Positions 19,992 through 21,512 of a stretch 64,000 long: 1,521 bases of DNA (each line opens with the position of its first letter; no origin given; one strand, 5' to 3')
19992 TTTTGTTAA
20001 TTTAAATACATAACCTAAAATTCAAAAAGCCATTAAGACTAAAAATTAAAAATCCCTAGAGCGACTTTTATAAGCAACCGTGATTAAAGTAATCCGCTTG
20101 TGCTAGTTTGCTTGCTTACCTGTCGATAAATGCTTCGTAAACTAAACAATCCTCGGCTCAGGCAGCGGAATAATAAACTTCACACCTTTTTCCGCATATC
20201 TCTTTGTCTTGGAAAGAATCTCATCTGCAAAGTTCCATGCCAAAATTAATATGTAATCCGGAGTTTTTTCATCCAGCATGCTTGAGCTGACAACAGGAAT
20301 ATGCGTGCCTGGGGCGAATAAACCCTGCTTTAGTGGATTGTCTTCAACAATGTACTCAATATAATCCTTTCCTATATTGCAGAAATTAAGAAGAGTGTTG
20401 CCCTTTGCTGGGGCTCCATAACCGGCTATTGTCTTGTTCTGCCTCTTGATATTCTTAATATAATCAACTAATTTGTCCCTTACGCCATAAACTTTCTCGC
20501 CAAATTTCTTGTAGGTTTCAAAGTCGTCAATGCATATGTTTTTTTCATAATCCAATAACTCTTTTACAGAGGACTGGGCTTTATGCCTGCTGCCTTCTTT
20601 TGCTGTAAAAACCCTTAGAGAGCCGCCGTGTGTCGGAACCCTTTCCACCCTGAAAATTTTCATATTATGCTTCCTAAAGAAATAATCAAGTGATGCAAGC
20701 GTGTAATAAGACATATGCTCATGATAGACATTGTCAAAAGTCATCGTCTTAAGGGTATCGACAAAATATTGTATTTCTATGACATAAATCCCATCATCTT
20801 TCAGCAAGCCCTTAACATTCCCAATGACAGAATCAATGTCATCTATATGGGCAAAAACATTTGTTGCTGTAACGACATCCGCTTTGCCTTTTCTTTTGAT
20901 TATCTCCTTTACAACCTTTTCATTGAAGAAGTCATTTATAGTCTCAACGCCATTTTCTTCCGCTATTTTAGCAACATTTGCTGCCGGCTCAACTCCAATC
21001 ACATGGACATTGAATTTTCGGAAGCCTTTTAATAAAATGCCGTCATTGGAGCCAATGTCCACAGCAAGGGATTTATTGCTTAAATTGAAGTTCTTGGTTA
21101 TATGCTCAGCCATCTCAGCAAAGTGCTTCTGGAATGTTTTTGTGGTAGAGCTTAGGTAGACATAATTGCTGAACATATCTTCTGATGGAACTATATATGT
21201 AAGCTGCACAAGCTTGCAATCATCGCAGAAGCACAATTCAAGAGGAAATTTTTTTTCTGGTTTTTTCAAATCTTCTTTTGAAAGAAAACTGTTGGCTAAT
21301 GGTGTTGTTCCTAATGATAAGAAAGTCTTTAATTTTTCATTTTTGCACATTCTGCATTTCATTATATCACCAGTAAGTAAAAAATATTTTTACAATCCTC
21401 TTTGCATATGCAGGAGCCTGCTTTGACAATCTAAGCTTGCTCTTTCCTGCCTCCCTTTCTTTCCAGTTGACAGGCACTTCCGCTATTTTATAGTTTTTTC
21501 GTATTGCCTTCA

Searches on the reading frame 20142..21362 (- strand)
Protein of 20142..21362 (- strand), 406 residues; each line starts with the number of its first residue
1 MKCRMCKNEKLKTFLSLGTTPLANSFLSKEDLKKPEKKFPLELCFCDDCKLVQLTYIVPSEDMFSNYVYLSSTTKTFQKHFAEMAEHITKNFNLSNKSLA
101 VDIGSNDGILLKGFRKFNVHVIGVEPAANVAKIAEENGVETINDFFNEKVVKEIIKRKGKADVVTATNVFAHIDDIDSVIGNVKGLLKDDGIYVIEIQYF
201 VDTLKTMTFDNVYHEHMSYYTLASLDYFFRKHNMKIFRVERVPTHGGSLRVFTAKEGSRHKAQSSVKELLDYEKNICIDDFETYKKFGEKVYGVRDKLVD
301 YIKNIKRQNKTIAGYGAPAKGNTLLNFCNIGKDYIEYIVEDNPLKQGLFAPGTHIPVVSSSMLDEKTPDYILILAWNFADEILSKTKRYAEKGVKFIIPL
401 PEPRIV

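Call 29: search_protein_families(library=pfam, proteins=[window:20142-21362:-], max_evalue=0.00001)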
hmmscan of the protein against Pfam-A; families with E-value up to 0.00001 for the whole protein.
window:20142-21362:- (406 aa): 5 families
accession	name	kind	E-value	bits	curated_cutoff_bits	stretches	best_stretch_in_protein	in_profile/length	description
PF08484.17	Methyltransf_14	-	3.7e-60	202.8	23.5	1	243-401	1-160/160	C-methyltransferase C-terminal domain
PF08421.16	Methyltransf_13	-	1.1e-23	83.6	31.3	1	3-64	1-62/62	Putative zinc binding domain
PF13489.12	Methyltransf_23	-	5.4e-18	65.7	27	1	82-235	7-160/164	Methyltransferase domain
PF08242.18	Methyltransf_12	-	6e-12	46.6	30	1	101-192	1-97/98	Methyltransferase domain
PF08241.18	Methyltransf_11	-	8.6e-09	36.4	21.2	1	101-195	1-95/95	Methyltransferase domain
